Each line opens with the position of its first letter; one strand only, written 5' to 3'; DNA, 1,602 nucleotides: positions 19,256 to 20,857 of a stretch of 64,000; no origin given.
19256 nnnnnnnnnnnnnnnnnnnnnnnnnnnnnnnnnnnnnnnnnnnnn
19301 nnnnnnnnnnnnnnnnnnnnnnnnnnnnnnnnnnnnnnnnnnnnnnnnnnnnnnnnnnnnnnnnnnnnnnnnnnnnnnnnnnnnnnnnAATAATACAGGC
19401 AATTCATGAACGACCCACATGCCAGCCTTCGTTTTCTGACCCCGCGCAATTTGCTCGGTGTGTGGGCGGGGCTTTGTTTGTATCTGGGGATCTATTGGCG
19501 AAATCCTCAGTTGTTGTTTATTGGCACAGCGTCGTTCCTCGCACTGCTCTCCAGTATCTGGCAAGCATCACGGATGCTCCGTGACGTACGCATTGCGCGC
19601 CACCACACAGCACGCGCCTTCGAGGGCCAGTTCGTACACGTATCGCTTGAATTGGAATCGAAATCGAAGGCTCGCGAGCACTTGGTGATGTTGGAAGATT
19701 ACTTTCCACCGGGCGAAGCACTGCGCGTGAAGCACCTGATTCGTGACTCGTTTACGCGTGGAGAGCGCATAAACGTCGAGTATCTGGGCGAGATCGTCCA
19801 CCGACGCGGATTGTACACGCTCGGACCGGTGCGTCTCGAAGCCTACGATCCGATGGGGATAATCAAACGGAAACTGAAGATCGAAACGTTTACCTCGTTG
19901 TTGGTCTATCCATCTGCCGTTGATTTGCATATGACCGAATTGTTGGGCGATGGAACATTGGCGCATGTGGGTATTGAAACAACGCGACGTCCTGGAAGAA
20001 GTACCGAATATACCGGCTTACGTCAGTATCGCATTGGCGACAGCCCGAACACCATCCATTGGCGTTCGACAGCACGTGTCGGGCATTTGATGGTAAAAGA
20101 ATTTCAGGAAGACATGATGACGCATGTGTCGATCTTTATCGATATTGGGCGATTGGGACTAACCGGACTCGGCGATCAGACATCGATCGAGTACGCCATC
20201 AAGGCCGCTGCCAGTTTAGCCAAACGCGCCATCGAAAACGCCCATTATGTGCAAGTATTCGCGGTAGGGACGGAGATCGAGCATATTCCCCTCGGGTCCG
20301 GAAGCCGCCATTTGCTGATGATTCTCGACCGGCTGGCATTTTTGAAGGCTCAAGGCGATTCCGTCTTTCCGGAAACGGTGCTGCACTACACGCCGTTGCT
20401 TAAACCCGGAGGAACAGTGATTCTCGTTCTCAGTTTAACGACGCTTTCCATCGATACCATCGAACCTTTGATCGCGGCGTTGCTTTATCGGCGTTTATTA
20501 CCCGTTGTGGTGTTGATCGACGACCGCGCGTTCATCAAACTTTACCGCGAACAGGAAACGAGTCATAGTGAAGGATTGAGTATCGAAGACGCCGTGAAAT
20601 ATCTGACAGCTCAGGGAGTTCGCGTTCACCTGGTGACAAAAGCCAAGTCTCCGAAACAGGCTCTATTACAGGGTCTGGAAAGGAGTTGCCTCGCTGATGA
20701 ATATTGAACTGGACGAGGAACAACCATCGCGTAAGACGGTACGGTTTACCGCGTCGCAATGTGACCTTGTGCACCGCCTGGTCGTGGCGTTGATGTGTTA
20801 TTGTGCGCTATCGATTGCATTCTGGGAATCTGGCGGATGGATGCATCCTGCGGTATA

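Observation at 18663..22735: SAM methyltransferase, DUF58, DUF4129-like membrane protein and an orphan beta-class DNA methyltransferase in one operon, with no MoxR ATPase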

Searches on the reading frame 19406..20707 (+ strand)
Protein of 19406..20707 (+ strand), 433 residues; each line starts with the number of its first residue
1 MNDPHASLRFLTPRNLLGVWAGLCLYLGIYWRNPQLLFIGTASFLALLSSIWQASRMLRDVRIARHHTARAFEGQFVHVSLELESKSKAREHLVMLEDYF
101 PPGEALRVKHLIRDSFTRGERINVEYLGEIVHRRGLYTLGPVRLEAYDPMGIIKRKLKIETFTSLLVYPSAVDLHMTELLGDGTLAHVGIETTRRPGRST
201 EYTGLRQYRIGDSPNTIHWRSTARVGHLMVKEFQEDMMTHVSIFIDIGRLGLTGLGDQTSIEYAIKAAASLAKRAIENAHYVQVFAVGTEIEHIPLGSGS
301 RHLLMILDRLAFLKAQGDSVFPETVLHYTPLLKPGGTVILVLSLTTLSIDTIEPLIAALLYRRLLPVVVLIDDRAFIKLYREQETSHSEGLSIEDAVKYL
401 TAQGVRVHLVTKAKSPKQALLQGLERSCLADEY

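Call 3: search_protein_families(library=pfam, proteins=[window:19406-20707:+], max_evalue=0.01)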
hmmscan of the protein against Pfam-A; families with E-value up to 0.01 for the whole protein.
window:19406-20707:+ (433 aa): 1 family
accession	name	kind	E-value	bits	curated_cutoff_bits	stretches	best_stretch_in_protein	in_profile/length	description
PF01882.25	DUF58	-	1.7e-16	60.5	23.4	1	206-313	3-111/216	Protein of unknown function DUF58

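Call 4: search_protein_families(library=ncbifam, proteins=[window:19406-20707:+], max_evalue=0.01)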
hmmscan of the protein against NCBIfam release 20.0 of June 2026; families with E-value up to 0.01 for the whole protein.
window:19406-20707:+ (433 aa): 0 families

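Call 29: search_protein_families(library=pfam, proteins=[L006:8133-10037:+, L006:10868-12166:+, L006:12718-13899:+, L006:5650-7698:-, L009:10402-13503:+, L009:7871-9145:+, L009:5982-8171:-, L007:743-1423:+, L007:2-739:+, L007:2787-3431:-], max_evalue=0.001)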
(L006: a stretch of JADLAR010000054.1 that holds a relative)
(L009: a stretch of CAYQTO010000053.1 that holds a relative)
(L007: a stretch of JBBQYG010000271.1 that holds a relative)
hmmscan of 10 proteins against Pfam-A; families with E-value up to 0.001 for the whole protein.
L006:8133-10037:+ (634 aa): 3 families
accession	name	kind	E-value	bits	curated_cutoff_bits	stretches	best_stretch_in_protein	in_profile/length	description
PF00012.26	HSP70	-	1.8e-193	644.5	20.6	1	4-589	1-597/599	Hsp70 protein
PF06723.19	MreB_Mbl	-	4.7e-14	52.4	27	1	114-364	74-317/327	MreB/Mbl protein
PF02782.22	FGGY_C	-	0.00037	20.8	27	0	318-366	147-194/198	FGGY family of carbohydrate kinases, C-terminal domain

L006:10868-12166:+ (432 aa): 8 families
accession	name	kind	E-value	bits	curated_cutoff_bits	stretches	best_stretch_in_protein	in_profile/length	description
PF00437.27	T2SSE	-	9.8e-48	163.1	24.9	1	84-353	10-278/370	Type II/IV secretion system protein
PF13401.12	AAA_22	-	2.1e-06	28.5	27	1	206-292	4-96/130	AAA domain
PF13245.12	AAA_19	-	4.5e-05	24.1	25.1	1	206-300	10-111/134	AAA domain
PF13476.12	AAA_23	-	6.9e-05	24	27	1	202-227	17-39/201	AAA domain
PF13191.12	AAA_16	-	0.0001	23.3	32.6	1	203-258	20-64/167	AAA ATPase domain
PF04851.21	ResIII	-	0.00029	21.2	22.5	1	205-241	21-60/164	Type III restriction enzyme, res subunit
PF13604.12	AAA_30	-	0.00031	21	27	1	198-244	9-47/191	AAA domain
PF25199.1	nSTAND_NTPase5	-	0.00042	20.6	34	1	203-245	37-79/145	Novel STAND NTPase 5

L006:12718-13899:+ (393 aa): 0 families

L006:5650-7698:- (682 aa): 9 families
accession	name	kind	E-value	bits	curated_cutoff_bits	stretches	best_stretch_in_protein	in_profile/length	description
PF01434.24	Peptidase_M41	-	8.6e-66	221.9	29.9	1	445-631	4-190/191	Peptidase family M41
PF00004.35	AAA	-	4.7e-48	163.4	21.2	1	229-361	1-130/131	ATPase family associated with various cellular activities (AAA)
PF17862.7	AAA_lid_3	-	7.6e-14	51.4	27.2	1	386-428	3-45/45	AAA+ lid domain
PF07728.20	AAA_5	-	9.7e-07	29.3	22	1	228-350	1-137/139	AAA domain (dynein-related subfamily)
PF06068.19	TIP49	-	5.8e-06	26.2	23.8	1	191-262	22-88/347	TIP49 P-loop domain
PF05496.18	RuvB_N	-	3.3e-05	24.1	27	1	193-295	7-94/159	Holliday junction DNA helicase RuvB P-loop domain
PF13191.12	AAA_16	-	0.00022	22.2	32.6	0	225-249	23-47/167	AAA ATPase domain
PF13401.12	AAA_22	-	0.0004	21.1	27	0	229-255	8-37/130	AAA domain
PF13173.12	AAA_14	-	0.00069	20.1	27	0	229-297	5-74/129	AAA domain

L009:10402-13503:+ (1033 aa): 3 families
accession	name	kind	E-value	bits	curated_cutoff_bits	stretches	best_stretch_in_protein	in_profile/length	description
PF13365.12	Trypsin_2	-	4.9e-08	34.3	27.6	1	230-402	1-143/144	Trypsin-like peptidase domain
PF00404.24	Dockerin_1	-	3.4e-05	24.4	22.9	1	975-1026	1-52/57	Dockerin type I domain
PF00089.32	Trypsin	-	0.00035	20.9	20.6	1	219-423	16-214/220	Trypsin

L009:7871-9145:+ (424 aa): 0 families

L009:5982-8171:- (729 aa): 0 families

L007:743-1423:+ (226 aa): 0 families

L007:2-739:+ (245 aa): 1 family
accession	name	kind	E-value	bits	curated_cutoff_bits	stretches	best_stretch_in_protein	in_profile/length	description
PF07963.17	N_methyl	-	3.5e-07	30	21.2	1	48-73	1-26/27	Prokaryotic N-terminal methylation motif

L007:2787-3431:- (214 aa): 0 families

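Call 36: find_related_loci(query=A2, collection=metagenome_contigs, flank=10000)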
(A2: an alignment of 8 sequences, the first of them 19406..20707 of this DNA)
Query A2 (433 aa) in metagenome_contigs; peptide patterns used: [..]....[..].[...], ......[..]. (x = any residue, [..] = any of these).
600 stretches matched a pattern (row limit reached: there are more); 33 encode a relative of the query (tblastn E <= 1e-3); 33 distinct loci.
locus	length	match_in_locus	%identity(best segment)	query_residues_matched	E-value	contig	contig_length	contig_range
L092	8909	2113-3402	48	1-430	8e-131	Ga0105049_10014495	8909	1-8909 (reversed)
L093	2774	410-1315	32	130-424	1e-30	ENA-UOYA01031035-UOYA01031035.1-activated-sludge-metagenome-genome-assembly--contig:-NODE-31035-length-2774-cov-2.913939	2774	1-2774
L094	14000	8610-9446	29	33-314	7e-27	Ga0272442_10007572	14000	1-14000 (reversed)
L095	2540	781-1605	30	37-311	3e-27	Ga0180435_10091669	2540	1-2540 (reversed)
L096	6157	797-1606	30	130-380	3e-25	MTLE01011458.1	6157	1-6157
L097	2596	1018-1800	30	133-376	1e-21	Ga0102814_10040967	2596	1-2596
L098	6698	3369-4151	29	133-376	3e-21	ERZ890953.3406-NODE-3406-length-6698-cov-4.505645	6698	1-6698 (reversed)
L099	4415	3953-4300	44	130-246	9e-21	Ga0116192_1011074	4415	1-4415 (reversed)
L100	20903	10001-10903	26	131-424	2e-20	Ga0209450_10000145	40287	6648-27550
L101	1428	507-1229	27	130-346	7e-20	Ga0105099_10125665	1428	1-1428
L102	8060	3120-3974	25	131-407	7e-17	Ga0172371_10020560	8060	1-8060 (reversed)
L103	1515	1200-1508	35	134-236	4e-17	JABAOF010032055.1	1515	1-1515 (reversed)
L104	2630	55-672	29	195-376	4e-13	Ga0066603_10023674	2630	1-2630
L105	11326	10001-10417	27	135-273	9e-12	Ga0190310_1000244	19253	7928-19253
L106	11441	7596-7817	39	181-248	4e-10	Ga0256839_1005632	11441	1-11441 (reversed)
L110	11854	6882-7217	30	133-246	1e-8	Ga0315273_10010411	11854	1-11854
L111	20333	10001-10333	29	134-246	2e-7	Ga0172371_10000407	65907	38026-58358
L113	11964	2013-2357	30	130-246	6e-7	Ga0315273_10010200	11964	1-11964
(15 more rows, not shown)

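Call 41: search_protein_families(library=padloc, proteins=[window:19406-20707:+], max_evalue=0.01)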
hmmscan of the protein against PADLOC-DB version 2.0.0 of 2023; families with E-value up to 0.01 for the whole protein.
window:19406-20707:+ (433 aa): 0 families

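Call 53: search_protein_families(library=pfam, proteins=[L094:7551-8492:+, L100:8668-9636:+, L102:1764-2750:+, L110:5467-6459:+, L111:8660-9574:+, L113:607-1599:+, L098:2040-2999:+, L094:9644-11812:+, L092:553-2103:+, L092:4501-5865:+], max_evalue=0.0001)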
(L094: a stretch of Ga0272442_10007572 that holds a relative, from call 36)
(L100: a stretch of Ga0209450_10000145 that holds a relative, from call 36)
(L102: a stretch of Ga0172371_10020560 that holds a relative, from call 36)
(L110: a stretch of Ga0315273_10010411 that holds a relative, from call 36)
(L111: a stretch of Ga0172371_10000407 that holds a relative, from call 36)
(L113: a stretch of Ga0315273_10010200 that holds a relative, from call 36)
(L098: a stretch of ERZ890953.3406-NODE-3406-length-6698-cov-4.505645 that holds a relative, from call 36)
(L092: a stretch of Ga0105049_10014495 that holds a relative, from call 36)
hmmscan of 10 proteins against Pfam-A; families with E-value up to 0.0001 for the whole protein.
L094:7551-8492:+ (313 aa): 6 families
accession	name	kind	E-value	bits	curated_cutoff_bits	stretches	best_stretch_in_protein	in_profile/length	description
PF07726.17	AAA_3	-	2.3e-61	205.9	27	1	40-170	1-131/131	ATPase family associated with various cellular activities (AAA)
PF17863.7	AAA_lid_2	-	1.3e-21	76.5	22.7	1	233-305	2-74/74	AAA lid domain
PF07728.20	AAA_5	-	2.8e-13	50.5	22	1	46-156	7-128/139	AAA domain (dynein-related subfamily)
PF20030.5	bpMoxR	-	7.7e-10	38.6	27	1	13-187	6-179/205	MoxR domain in the MoxR-vWA-beta-propeller ternary systems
PF00493.29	MCM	-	1.4e-05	24.7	23.3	1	40-158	59-178/224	MCM P-loop domain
PF00004.35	AAA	-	2.1e-05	25.4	21.2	1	46-151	6-110/131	ATPase family associated with various cellular activities (AAA)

L100:8668-9636:+ (322 aa): 9 families
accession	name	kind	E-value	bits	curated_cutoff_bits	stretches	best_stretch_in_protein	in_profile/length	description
PF07726.17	AAA_3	-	3.7e-67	224.6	27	1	41-171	1-131/131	ATPase family associated with various cellular activities (AAA)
PF17863.7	AAA_lid_2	-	1.4e-22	79.7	22.7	1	234-306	2-74/74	AAA lid domain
PF07728.20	AAA_5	-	2.2e-15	57.3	22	1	48-169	8-139/139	AAA domain (dynein-related subfamily)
PF20030.5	bpMoxR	-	2.5e-09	37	27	1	13-177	5-168/205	MoxR domain in the MoxR-vWA-beta-propeller ternary systems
PF00004.35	AAA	-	1.8e-08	35.3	21.2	1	48-175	7-129/131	ATPase family associated with various cellular activities (AAA)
PF05496.18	RuvB_N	-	9.9e-06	25.8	27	1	39-133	33-115/159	Holliday junction DNA helicase RuvB P-loop domain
PF00493.29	MCM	-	3.4e-05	23.5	23.3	1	35-153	53-174/224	MCM P-loop domain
PF07724.20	AAA_2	-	6.3e-05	23.5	27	0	40-134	4-107/166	AAA domain (Cdc48 subfamily)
PF01078.27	Mg_chelatase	-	8.3e-05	22.5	20.3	0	22-63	5-46/207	Magnesium chelatase, subunit ChlI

L102:1764-2750:+ (328 aa): 7 families
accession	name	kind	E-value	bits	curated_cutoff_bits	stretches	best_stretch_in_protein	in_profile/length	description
PF07726.17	AAA_3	-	2.2e-66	222.1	27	1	49-179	1-131/131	ATPase family associated with various cellular activities (AAA)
PF17863.7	AAA_lid_2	-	9.1e-24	83.4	22.7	1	242-313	2-73/74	AAA lid domain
PF07728.20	AAA_5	-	4.8e-15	56.2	22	1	56-177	8-139/139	AAA domain (dynein-related subfamily)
PF20030.5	bpMoxR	-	4.6e-10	39.3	27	1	20-184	4-167/205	MoxR domain in the MoxR-vWA-beta-propeller ternary systems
PF00004.35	AAA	-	2.2e-09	38.3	21.2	1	56-184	7-130/131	ATPase family associated with various cellular activities (AAA)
PF05496.18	RuvB_N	-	4.8e-05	23.6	27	0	47-138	33-112/159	Holliday junction DNA helicase RuvB P-loop domain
PF00493.29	MCM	-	9.3e-05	22.1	23.3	0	44-162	54-175/224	MCM P-loop domain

L110:5467-6459:+ (330 aa): 5 families
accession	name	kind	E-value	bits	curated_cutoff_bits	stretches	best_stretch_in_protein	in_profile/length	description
PF07726.17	AAA_3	-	1.4e-62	209.8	27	1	60-190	1-131/131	ATPase family associated with various cellular activities (AAA)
PF17863.7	AAA_lid_2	-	1.1e-20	73.5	22.7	1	253-322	2-73/74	AAA lid domain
PF07728.20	AAA_5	-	2.6e-12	47.3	22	1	61-188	2-139/139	AAA domain (dynein-related subfamily)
PF20030.5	bpMoxR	-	5.7e-06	26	27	1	30-207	3-179/205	MoxR domain in the MoxR-vWA-beta-propeller ternary systems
PF00004.35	AAA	-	8e-06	26.8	21.2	1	66-172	6-111/131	ATPase family associated with various cellular activities (AAA)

L111:8660-9574:+ (304 aa): 5 families
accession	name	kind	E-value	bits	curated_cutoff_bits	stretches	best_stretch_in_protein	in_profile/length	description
PF07726.17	AAA_3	-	1.1e-62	210.2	27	1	35-165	1-131/131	ATPase family associated with various cellular activities (AAA)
PF17863.7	AAA_lid_2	-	2.7e-21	75.5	22.7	1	228-286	2-60/74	AAA lid domain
PF07728.20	AAA_5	-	1.7e-12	48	22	1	36-163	2-139/139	AAA domain (dynein-related subfamily)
PF00004.35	AAA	-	4.1e-06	27.7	21.2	1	41-147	6-111/131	ATPase family associated with various cellular activities (AAA)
PF20030.5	bpMoxR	-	5.8e-06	26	27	1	5-181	3-178/205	MoxR domain in the MoxR-vWA-beta-propeller ternary systems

L113:607-1599:+ (330 aa): 5 families
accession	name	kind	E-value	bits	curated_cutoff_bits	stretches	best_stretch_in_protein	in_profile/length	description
PF07726.17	AAA_3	-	4e-62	208.4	27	1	60-190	1-131/131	ATPase family associated with various cellular activities (AAA)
PF17863.7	AAA_lid_2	-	1.6e-21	76.2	22.7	1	253-322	2-73/74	AAA lid domain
PF07728.20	AAA_5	-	5e-13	49.7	22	1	61-188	2-139/139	AAA domain (dynein-related subfamily)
PF20030.5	bpMoxR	-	5.1e-06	26.2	27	1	30-207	3-179/205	MoxR domain in the MoxR-vWA-beta-propeller ternary systems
PF00004.35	AAA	-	9.1e-06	26.6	21.2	1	66-170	6-110/131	ATPase family associated with various cellular activities (AAA)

L098:2040-2999:+ (319 aa): 7 families
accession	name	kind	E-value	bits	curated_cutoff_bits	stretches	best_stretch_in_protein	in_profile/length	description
PF07726.17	AAA_3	-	1.8e-66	222.4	27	1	37-167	1-131/131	ATPase family associated with various cellular activities (AAA)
PF17863.7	AAA_lid_2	-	1.1e-24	86.3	22.7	1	230-302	2-74/74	AAA lid domain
PF07728.20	AAA_5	-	1.4e-15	58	22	1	43-165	7-139/139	AAA domain (dynein-related subfamily)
PF20030.5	bpMoxR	-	1.3e-07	31.3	27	1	10-170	6-165/205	MoxR domain in the MoxR-vWA-beta-propeller ternary systems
PF00004.35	AAA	-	7.3e-06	26.9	21.2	1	43-148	6-110/131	ATPase family associated with various cellular activities (AAA)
PF00493.29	MCM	-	1.1e-05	25.2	23.3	1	35-150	57-175/224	MCM P-loop domain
PF07724.20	AAA_2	-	6.1e-05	23.6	27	0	36-129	4-106/166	AAA domain (Cdc48 subfamily)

L094:9644-11812:+ (722 aa): 3 families
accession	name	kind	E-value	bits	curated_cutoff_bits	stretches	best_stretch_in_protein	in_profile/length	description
PF01841.26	Transglut_core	-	1.5e-21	77.1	23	1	427-539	3-108/108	Transglutaminase-like superfamily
PF11992.13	TgpA_N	-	2.9e-16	59.8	30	1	52-340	3-294/333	TgpA N-terminal domain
PF13559.11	DUF4129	-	2.4e-09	37.6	24.8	1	649-714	4-68/69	Domain of unknown function (DUF4129)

L092:553-2103:+ (516 aa): 1 family
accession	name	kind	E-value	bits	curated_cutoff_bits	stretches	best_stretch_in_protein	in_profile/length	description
PF00107.32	ADH_zinc_N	-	9.1e-12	45.5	31.8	1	327-434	2-110/129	Zinc-binding dehydrogenase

L092:4501-5865:+ (454 aa): 1 family
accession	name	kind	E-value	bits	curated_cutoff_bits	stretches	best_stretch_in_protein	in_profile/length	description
PF01041.23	DegT_DnrJ_EryC1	-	1.3e-66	225.8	19.8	1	104-446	9-357/360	DegT/DnrJ/EryC1/StrS aminotransferase family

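Call 60: find_homologous_proteins(query=window:19406-20707:+, max_evalue=1e-30)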
Query window:19406-20707:+ (433 aa): 62 proteins with E <= 1e-30 among 8000 candidates.
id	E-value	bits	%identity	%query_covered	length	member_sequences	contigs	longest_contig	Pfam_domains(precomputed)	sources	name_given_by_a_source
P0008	1.5e-284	961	100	100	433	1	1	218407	PF01882.26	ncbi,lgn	-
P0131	4.9e-170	584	61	100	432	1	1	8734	PF01882.26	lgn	-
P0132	6.3e-167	574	60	99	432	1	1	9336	PF01882.26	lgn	-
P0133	1.0e-155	537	57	100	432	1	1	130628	PF01882.26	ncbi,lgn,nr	ncbi:MAG: hypothetical protein PWP23_1567 [Candidatus Sumerlaeota bacterium]|nr:hypothetical protein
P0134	4.6e-155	535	58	99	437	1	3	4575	PF01882.26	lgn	-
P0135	9.8e-154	531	57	98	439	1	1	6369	PF01882.26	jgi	-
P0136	1.0e-153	530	55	100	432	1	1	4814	PF01882.26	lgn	-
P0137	5.8e-151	521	57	99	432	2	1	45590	PF01882.26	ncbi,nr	ncbi:MAG: DUF58 domain-containing protein [Candidatus Sumerlaeia bacterium]|nr:DUF58 domain-containi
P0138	7.3e-151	521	54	98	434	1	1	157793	PF01882.26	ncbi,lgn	ncbi:MAG: DUF58 domain-containing protein [Sumerlaeia bacterium]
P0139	1.4e-145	504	56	98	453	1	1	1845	PF01882.26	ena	-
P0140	1.4e-145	504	55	100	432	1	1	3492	PF01882.26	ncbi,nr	ncbi:DUF58 domain-containing protein [Candidatus Poribacteria bacterium]|nr:DUF58 domain-containing 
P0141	1.0e-144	501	57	97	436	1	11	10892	PF01882.26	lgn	-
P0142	4.1e-144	499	55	98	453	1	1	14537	PF01882.26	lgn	-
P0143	6.5e-144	498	53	99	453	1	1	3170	PF01882.26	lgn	-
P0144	1.8e-143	497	53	100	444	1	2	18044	PF01882.26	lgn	-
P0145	1.4e-136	474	51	97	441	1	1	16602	PF01882.26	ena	-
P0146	1.7e-136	474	49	99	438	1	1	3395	PF01882.26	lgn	-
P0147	2.4e-136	473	52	97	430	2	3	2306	PF01882.26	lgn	-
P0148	3.6e-136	473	50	99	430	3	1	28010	PF01882.26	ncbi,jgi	-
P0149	1.9e-135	470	52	99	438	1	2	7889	PF01882.26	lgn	-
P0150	3.6e-133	463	50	98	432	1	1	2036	PF01882.26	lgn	-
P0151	1.9e-131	457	49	98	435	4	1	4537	PF01882.26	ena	-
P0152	1.5e-130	454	49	97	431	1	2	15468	PF01882.26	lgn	-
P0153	2.7e-130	453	49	99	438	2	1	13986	PF01882.26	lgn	-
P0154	3.0e-129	450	49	97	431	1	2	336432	PF01882.26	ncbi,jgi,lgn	jgi:uncharacterized protein (DUF58 family)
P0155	6.3e-129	449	50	98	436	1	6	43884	PF01882.26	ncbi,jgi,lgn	jgi:uncharacterized protein (DUF58 family)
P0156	8.0e-129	448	49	96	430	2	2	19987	PF01882.26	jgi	jgi:uncharacterized protein (DUF58 family)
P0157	1.3e-128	448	50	99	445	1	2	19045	PF01882.26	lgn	-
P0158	2.5e-128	447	50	96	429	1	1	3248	PF01882.26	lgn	-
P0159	9.5e-128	445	50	98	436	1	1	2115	PF01882.26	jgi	-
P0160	1.2e-127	445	48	98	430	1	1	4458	PF01882.26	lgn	-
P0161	2.9e-126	440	49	98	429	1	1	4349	PF01882.26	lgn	-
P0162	6.2e-126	439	48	99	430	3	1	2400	PF01882.26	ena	-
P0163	8.9e-124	432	49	97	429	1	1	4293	PF01882.26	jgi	jgi:uncharacterized protein (DUF58 family)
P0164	1.4e-123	431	48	99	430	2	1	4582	PF01882.26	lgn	-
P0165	1.7e-123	431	45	99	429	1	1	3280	PF01882.26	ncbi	-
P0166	6.9e-119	416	45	98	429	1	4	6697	PF01882.26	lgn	-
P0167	9.2e-119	415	48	92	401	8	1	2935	PF01882.26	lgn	-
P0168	9.4e-119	415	47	98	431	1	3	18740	PF01882.26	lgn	-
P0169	1.1e-118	415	46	99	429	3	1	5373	PF01882.26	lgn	-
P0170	1.9e-118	414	46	97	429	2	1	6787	PF01882.26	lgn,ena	-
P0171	1.6e-117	411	48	92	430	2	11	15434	PF01882.26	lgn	-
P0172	4.1e-117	410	48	96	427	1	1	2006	PF01882.26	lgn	-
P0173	1.4e-116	408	50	93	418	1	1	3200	PF01882.26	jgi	jgi:uncharacterized protein (DUF58 family)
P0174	2.1e-116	408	46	96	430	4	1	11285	PF01882.26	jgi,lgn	jgi:uncharacterized protein (DUF58 family)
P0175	2.6e-115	404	45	99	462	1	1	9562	PF01882.26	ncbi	-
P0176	3.8e-114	400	47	93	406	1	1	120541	PF01882.26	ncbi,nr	ncbi:DUF58 domain-containing protein [Candidatus Sumerlaeota bacterium]|nr:DUF58 domain-containing p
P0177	4.8e-114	400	45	99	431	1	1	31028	PF01882.26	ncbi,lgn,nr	ncbi:DUF58 domain-containing protein [bacterium]|nr:DUF58 domain-containing protein [bacterium]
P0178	3.2e-113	397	46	99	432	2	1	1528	PF01882.26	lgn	-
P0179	4.1e-113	397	45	97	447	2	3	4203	PF01882.26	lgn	-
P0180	5.4e-113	396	46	98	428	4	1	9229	PF01882.26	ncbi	-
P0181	1.0e-112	395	46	98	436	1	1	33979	PF01882.26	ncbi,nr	ncbi:MAG: DUF58 domain-containing protein [Candidatus Sumerlaeia bacterium]|nr:DUF58 domain-containi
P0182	1.0e-112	395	46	97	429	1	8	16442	PF01882.26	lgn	-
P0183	2.5e-112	394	45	98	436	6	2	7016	PF01882.26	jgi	jgi:uncharacterized protein (DUF58 family)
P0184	1.1e-111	392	49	87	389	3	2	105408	PF01882.26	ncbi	-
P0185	3.1e-111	391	44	96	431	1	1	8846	PF01882.26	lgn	-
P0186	2.7e-107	378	45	98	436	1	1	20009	PF01882.26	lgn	-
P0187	8.9e-105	369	44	97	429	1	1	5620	PF01882.26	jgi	jgi:uncharacterized protein (DUF58 family)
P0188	2.5e-95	338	47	76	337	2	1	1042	PF01882.26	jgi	-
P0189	5.5e-89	317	53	67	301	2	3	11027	PF01882.26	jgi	jgi:uncharacterized protein (DUF58 family)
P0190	7.1e-84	300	43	81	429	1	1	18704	PF01882.26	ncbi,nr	ncbi:MAG: DUF58 domain-containing protein [Candidatus Sumerlaeota bacterium]|nr:DUF58 domain-contain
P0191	8.1e-84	300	37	97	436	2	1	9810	PF01882.26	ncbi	-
